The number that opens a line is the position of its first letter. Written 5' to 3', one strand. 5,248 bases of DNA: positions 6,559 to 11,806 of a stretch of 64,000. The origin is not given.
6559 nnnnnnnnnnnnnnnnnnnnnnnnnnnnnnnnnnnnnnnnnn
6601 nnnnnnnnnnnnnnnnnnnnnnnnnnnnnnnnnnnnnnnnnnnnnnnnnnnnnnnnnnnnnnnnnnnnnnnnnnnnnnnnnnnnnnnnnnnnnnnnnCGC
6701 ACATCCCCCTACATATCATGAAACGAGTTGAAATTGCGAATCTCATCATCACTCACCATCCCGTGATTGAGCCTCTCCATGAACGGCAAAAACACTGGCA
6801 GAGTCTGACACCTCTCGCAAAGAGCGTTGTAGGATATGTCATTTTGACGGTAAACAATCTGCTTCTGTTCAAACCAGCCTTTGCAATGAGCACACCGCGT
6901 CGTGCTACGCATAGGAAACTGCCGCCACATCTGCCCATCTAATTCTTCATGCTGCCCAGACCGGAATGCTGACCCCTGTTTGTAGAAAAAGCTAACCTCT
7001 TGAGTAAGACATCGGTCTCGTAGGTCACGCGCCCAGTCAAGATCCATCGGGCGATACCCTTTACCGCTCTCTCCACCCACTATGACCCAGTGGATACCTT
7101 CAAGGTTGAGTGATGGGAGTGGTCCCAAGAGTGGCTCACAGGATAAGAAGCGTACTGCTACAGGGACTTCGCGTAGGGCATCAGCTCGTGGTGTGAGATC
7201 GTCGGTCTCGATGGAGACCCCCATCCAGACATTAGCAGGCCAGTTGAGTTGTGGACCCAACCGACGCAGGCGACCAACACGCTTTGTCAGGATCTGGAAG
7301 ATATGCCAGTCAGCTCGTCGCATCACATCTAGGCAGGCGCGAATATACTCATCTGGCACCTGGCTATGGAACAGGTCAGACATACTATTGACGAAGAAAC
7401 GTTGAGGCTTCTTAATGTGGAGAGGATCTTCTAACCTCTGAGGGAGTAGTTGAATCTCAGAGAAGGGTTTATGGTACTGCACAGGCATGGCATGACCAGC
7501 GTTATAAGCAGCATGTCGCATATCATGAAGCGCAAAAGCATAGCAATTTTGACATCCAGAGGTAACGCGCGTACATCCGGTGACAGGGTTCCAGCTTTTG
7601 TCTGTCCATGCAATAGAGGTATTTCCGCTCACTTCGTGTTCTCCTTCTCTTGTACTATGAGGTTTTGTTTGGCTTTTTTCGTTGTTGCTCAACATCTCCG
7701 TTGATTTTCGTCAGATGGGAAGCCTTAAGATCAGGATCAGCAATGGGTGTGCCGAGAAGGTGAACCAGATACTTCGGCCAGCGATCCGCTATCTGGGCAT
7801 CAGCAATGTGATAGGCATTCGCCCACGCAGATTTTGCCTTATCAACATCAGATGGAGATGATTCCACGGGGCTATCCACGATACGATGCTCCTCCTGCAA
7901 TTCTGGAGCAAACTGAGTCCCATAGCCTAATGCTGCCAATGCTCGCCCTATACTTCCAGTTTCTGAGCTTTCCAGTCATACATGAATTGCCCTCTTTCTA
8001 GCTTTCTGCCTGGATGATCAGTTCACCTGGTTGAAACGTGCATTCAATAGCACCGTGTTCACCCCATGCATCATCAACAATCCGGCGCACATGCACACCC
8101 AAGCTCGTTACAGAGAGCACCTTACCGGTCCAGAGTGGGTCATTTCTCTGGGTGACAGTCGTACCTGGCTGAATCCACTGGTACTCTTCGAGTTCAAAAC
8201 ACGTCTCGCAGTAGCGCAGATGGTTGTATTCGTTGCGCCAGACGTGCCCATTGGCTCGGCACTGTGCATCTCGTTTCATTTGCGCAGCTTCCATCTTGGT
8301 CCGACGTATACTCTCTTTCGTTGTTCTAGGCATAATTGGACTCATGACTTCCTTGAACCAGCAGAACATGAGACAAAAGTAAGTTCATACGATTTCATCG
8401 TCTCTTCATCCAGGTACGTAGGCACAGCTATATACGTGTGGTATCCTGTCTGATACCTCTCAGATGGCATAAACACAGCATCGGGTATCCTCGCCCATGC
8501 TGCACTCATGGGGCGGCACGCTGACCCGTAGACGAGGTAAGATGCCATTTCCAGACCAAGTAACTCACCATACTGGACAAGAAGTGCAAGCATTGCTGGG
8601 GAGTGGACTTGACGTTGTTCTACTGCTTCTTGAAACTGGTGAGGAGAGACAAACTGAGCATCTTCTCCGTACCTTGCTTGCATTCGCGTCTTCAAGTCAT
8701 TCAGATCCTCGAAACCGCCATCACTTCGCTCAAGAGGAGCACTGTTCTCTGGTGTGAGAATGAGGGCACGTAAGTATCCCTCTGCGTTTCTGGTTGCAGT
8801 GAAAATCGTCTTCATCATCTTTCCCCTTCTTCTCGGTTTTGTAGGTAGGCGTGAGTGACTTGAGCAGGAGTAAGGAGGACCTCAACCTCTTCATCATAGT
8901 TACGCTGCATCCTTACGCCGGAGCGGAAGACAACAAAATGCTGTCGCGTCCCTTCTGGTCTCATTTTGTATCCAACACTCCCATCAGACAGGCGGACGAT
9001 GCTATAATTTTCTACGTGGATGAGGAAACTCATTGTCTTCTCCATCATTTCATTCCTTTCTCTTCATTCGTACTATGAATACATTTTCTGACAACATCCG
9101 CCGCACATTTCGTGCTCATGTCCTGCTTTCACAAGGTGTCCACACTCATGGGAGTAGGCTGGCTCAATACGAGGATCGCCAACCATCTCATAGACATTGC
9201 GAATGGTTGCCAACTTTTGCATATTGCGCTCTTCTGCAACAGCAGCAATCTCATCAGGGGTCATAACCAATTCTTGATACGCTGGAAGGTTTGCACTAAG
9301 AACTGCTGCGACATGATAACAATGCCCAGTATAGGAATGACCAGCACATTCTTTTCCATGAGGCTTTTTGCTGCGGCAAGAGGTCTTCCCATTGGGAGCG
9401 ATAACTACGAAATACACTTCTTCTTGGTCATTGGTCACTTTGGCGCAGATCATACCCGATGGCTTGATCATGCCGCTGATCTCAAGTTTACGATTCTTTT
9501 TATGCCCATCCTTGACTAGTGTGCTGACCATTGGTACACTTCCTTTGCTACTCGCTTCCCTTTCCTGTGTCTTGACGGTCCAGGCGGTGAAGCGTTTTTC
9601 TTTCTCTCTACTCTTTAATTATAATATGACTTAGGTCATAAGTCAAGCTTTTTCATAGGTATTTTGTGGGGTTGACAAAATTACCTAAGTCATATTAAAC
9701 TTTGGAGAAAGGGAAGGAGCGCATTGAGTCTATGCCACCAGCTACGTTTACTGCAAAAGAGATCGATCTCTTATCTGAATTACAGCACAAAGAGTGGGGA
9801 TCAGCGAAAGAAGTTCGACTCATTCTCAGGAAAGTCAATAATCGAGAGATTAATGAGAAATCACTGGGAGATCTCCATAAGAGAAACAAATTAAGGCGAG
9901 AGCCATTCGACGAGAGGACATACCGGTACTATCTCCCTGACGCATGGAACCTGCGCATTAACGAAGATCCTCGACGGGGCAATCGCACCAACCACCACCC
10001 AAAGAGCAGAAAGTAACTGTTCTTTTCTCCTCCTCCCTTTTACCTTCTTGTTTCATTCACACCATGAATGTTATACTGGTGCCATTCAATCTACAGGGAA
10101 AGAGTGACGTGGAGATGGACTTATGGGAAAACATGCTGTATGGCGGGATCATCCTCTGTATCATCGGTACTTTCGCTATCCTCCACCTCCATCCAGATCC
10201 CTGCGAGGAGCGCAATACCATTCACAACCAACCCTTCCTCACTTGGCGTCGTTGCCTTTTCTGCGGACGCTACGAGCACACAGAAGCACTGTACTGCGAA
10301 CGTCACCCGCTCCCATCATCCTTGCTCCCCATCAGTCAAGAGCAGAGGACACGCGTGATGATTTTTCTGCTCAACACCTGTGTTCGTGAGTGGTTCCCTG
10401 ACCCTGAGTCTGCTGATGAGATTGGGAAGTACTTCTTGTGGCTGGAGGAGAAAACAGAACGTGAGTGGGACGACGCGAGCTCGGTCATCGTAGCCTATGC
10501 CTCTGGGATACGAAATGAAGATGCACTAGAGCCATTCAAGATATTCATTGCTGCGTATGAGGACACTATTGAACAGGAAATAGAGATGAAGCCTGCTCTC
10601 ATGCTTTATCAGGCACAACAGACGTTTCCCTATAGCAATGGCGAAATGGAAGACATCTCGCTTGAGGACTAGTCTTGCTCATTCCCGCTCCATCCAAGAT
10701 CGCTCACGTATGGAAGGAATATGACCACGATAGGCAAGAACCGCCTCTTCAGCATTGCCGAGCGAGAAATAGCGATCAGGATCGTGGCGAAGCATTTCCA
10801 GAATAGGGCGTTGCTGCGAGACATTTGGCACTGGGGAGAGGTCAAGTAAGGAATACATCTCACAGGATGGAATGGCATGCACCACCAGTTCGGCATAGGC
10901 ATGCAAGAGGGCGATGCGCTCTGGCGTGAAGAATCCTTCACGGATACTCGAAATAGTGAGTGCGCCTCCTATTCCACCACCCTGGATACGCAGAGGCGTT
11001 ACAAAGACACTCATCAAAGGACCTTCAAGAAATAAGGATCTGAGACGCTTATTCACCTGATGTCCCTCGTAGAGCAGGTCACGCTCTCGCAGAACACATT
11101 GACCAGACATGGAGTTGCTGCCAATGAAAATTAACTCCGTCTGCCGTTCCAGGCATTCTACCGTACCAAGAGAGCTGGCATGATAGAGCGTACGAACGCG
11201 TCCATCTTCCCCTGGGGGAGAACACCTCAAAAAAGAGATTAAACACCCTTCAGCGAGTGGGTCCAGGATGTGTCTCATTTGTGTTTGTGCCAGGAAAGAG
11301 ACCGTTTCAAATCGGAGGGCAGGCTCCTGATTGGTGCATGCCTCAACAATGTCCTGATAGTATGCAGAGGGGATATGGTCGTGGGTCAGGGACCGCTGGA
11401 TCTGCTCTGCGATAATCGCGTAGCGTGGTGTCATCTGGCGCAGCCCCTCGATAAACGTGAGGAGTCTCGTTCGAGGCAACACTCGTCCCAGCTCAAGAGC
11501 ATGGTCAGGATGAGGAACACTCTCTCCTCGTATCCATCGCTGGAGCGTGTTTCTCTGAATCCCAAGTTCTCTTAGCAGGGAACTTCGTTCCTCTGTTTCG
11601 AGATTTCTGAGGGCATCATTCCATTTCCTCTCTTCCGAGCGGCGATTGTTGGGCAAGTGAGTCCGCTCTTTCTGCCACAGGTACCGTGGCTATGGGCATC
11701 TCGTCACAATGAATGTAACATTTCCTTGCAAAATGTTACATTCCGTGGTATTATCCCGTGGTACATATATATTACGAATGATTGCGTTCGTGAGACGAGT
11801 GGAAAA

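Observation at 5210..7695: DUF4031 - DUF488-ASCH fusion - Gp37/Gp68 operon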

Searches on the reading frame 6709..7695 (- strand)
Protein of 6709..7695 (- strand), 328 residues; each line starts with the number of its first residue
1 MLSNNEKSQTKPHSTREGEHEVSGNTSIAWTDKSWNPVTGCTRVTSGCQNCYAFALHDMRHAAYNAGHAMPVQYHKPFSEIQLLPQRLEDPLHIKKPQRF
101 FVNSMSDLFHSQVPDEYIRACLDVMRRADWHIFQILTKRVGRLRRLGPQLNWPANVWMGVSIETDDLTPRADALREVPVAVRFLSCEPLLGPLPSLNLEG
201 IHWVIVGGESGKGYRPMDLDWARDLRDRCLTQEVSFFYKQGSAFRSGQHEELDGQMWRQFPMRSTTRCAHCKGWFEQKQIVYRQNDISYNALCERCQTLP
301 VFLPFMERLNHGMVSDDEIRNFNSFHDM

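Call 3: search_protein_families(library=pfam, proteins=[window:6709-7695:-], max_evalue=0.01)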
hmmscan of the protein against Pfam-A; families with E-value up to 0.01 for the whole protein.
window:6709-7695:- (328 aa): 2 families
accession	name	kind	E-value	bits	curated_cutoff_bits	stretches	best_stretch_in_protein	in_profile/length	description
PF07505.17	DUF5131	-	1e-84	284.3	28.9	1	25-261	1-243/243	Protein of unknown function (DUF5131)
PF17338.8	GP88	-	3.3e-06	27.6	24.4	1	28-181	24-181/230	Gene product 88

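Call 4: search_protein_families(library=phrogs, proteins=[window:6709-7695:-], max_evalue=0.01)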
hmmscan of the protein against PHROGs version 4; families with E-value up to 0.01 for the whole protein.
window:6709-7695:- (328 aa): 1 family
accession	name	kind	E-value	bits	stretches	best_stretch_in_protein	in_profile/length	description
phrog_2045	-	unknown function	3.4e-83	280.5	1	23-260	2-250/299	-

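Call 6: search_protein_families(library=ncbifam, proteins=[window:6709-7695:-], max_evalue=1)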
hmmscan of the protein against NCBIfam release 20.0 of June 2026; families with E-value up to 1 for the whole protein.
window:6709-7695:- (328 aa): 1 family
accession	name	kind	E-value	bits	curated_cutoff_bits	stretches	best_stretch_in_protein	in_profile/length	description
TIGR04471.1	rSAM_mob_pairA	equivalog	1.6e-14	53.9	355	1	35-241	10-197/220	radical SAM mobile pair protein A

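Call 43: search_solved_structures(query=window:6709-7632:-, max_evalue=10)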
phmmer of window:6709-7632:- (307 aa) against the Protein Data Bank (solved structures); distinct sequences matched with E-value up to 10: 3.
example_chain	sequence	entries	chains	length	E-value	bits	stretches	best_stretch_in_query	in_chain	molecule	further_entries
4xr8_F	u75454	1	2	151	0.71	12.1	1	27-89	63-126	Protein E6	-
4giz_C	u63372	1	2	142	0.74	12.1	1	27-81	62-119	Protein E6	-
8jrp_B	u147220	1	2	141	0.78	12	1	27-81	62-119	Protein E6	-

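Call 81: search_protein_families(library=padloc, proteins=[window:6709-7632:-], max_evalue=0.01)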
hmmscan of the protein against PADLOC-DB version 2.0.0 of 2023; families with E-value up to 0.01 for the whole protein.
window:6709-7632:- (307 aa): 2 families
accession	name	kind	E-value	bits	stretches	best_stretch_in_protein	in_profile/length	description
PDLC04639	PDC-M41B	-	9.1e-87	288.4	1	4-244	3-237/241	-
PDLC04569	PDC-M30B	-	9.9e-85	281.9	1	4-243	3-236/241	-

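Call 94: search_solved_structures(query=A7, max_evalue=10)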
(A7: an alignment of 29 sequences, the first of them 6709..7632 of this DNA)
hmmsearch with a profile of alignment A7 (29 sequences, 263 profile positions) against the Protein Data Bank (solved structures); distinct sequences matched with E-value up to 10: 0.

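Call 104: search_dna_similar(query=window:6709-7632:-, collection=phages, mode=protein, max_rows=20, rows=spread)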
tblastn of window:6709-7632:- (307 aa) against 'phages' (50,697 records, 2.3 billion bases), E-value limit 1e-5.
Records with a match: 176; places in all: 178; records where one place covers at least 80% of the query: 11.
Best place of each record, by identity: <60% 176.
By first word of the organism name: Mycobacterium 51; Gordonia 49; Burkholderia 14; Bacteriophage 7; Rhizobium 5; Microcystis 5; Xanthomonas 5; Enterocloster 5; Synechococcus 4; Natrialba 4; and 17 more.
By host as written in the record: Gordonia terrae 3612 43; Mycobacterium smegmatis mc2 155 16; - 13; Mycobacterium smegmatis mc#155 10; Burkholderia sp. 6; Gordonia terrae CAG3 5; Mycobacterium smegmatis mc2155 5; Mycobacteruim smegmatis mc2 155 4; and 53 more.
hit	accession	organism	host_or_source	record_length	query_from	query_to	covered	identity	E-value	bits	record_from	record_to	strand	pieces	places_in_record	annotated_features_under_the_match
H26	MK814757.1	Gordonia phage Fairfaxidum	Gordonia terrae 3612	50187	1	244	79%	50.2%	6e-75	255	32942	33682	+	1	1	42: hypothetical protein | 43: methyltransferase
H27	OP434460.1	Gordonia phage Pytheas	Gordonia terrae 3612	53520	1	244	79%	49.0%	2e-73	250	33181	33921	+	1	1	42: hypothetical protein | 43: methyltransferase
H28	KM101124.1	Mycobacterium phage Squirty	Mycobacteruim smegmatis mc2 155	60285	1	224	73%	45.7%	7e-53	191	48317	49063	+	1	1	73: hypothetical protein | 72: hypothetical protein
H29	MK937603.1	Gordonia phage Bakery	Gordonia terrae 3612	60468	1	219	71%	44.1%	9e-51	185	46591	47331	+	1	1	64: hypothetical protein | 63: DNA methylase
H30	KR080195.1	Mycobacterium phage Phayonce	Mycobacterium smegmatis mc2 155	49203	1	219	71%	42.8%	7e-48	177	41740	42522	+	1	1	62: hypothetical protein | 61: hypothetical protein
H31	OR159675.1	Gordonia phage Savbucketdawg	Gordonia terrae 3612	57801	1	242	79%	38.2%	1e-46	173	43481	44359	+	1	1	57: hypothetical protein | 56: hypothetical protein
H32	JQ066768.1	Rhodobacter phage RcapNL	Rhodobacter capsulatus SB1003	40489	1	249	81%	36.5%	2e-39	152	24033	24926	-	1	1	phage Gp37Gp68 family protein | hypothetical protein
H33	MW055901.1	Gordonia phage Bunker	Gordonia terrae 3612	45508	1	223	73%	40.5%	2e-44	167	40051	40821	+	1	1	55: hypothetical protein | 54: DNA polymerase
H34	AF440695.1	Natrialba phage PhiCh1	-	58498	1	231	75%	38.7%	9e-40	153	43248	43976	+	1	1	unknown (x2)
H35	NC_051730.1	Mycobacterium phage Jung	Mycobacterium smegmatis mc2155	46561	1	232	76%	38.3%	1e-48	179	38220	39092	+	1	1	58: hypothetical protein | 57: hypothetical protein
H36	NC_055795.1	Gordonia phage SmokingBunny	Gordonia terrae 3612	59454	4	219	70%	40.1%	9e-48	176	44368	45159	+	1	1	59: hypothetical protein | 58: hypothetical protein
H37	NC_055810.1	Gordonia phage Nubi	Gordonia terrae CAG3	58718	1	219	71%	39.1%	1e-45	171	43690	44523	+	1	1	58: hypothetical protein | 57: hypothetical protein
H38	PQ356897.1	Mycolicibacterium phage Mycofy1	Mycolicibacterium smegmatis MC2 155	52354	1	232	76%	35.8%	2e-40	155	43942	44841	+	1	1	hypothetical protein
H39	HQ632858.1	Tetraselmis viridis virus SI1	Tetraselmis viridis Rouch (Chlorophyta)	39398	1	219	71%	34.9%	1e-32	132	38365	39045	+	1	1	Gp37Gp68 family protein | hypothetical protein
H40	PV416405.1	Erythrobacter phage ZS04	Erythrobacter sp. JL475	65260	4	219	70%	34.6%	2e-24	108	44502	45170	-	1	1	radical SAM domain-containing protein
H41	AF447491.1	Burkholderia phage phiE125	-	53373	1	219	71%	33.6%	2e-26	115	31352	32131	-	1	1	37: gp37 | 38: gp38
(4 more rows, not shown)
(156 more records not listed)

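Call 106: get_annotated_region(hit=H41, flank=3000)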
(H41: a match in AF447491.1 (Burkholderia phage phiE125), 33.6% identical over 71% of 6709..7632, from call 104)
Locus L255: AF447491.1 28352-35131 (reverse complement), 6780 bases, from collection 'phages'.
description: Burkholderia phage phiE125, complete genome.
organism: Burkholderia phage phiE125 (NCBI taxid 2883940)
taxonomy: Viruses; Duplodnaviria; Heunggongvirae; Uroviricota; Caudoviricetes; Stanholtvirus; Stanholtvirus E125
host: -; source: -; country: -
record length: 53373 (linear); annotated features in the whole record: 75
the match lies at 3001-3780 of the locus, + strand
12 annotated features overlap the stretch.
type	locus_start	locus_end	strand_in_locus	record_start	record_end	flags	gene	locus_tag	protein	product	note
CDS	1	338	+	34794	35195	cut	40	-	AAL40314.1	gp40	hypothetical protein; similar to Phage Mx8 p77, AF396866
repeat_region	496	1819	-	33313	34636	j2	-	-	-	-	target site duplication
mobile_element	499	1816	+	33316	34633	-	-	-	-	insertion sequence:ISBt3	-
CDS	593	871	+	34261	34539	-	tnpA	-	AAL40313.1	TnpA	ISBt3 transposase subunit protein; similar to IS401 transposase subunit, L09108; IS868 Orf1, X55075; IS629 OrfA, ...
CDS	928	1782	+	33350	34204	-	tnpB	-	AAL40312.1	TnpB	ISBt3 transposase subunit protein; similar to IS868 ORF4, X55075; IS401 transposase subunit, L09108; IS629 OrfB, ...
CDS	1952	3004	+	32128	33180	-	38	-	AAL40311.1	gp38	hypothetical protein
CDS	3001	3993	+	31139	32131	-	37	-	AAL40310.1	gp37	conserved hypothetical protein; similar to Mycobacterium tuberculosis Rv2734, NP_217250; Nostoc punctiforme ...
CDS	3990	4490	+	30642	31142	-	36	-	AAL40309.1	gp36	hypothetical protein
CDS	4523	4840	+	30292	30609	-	35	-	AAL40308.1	gp35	hypothetical protein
CDS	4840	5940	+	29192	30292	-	34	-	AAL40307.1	gp34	putative site-specific integrase; similar to Prophage XfP2 XF2530, AE004060; CP-933M Z1323, NP_286846; Xylella ...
misc_feature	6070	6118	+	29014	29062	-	-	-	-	-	attP, bacteriophage phiE125 attachment site, putative 3' end of Burkholderia mallei tRNA for proline (UGG).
CDS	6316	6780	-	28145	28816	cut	33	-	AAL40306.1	gp33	conserved hypothetical protein; similar to Plasmid pFKN Orf11, AF359557; Plasmid pNL1 Orf520, AF079317; Plasmid pMLb ...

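Call 107: get_annotated_region(hit=H26, flank=3000)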
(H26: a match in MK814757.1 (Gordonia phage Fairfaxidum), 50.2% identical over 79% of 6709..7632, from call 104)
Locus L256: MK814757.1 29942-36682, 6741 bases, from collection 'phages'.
description: Gordonia phage Fairfaxidum, complete genome.
organism: Gordonia phage Fairfaxidum (NCBI taxid 2572526)
taxonomy: Viruses; Duplodnaviria; Heunggongvirae; Uroviricota; Caudoviricetes; Fairfaxidumvirus; Fairfaxidumvirus fairfaxidum
host: Gordonia terrae 3612; source: soil; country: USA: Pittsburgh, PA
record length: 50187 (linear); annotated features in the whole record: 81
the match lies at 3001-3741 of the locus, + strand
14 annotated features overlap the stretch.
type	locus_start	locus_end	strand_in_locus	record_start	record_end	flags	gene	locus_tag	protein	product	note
CDS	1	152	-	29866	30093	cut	37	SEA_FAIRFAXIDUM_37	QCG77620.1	hypothetical protein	-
CDS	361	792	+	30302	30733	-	38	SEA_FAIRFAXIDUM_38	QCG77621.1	hypothetical protein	-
CDS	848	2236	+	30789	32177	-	39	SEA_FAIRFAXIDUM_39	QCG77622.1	serine integrase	integrase, (S-int)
CDS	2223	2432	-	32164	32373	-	40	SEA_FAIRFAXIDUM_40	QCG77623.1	helix-turn-helix DNA binding protein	-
CDS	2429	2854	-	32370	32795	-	41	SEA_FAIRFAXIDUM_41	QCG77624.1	helix-turn-helix DNA binding protein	-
CDS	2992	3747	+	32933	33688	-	42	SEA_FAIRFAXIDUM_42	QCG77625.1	hypothetical protein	-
CDS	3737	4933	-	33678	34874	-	43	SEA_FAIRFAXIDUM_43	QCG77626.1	methyltransferase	-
CDS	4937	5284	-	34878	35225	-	44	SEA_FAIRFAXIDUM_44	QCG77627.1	immunity repressor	-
CDS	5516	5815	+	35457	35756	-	45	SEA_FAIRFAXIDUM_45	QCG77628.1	helix-turn-helix DNA binding protein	-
CDS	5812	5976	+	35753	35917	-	46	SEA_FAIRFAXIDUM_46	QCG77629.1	hypothetical protein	-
CDS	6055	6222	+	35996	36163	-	47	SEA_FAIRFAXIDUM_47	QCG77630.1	hypothetical protein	-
CDS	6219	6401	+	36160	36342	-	48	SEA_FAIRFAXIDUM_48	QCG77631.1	hypothetical protein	-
CDS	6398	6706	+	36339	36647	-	49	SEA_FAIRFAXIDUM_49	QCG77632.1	hypothetical protein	-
CDS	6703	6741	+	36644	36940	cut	50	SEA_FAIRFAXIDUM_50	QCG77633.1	hypothetical protein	-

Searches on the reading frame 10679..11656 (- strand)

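Call 3: search_protein_families(library=pfam, proteins=[window:10679-11656:-], max_evalue=0.01)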
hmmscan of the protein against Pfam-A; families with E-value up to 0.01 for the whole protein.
window:10679-11656:- (325 aa): 3 families
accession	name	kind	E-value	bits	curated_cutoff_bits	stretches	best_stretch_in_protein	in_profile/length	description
PF13185.12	GAF_2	-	0.00011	22.8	28.6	1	128-262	9-135/136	GAF domain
PF01590.32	GAF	-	0.00053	21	22.4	1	136-262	20-133/133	GAF domain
PF01381.28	HTH_3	-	0.0051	17.3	23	1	29-61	17-49/55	Helix-turn-helix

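Call 4: search_protein_families(library=phrogs, proteins=[window:10679-11656:-], max_evalue=0.01)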
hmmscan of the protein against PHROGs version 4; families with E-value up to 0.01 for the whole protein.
window:10679-11656:- (325 aa): 1 family
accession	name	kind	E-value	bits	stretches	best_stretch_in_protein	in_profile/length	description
phrog_3949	-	transcription regulation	0.0074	17.3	0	7-58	11-63/161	transcriptional repressor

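Call 81: search_protein_families(library=padloc, proteins=[window:10679-11656:-], max_evalue=0.01)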
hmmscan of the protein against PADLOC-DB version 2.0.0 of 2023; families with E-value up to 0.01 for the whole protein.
window:10679-11656:- (325 aa): 0 families
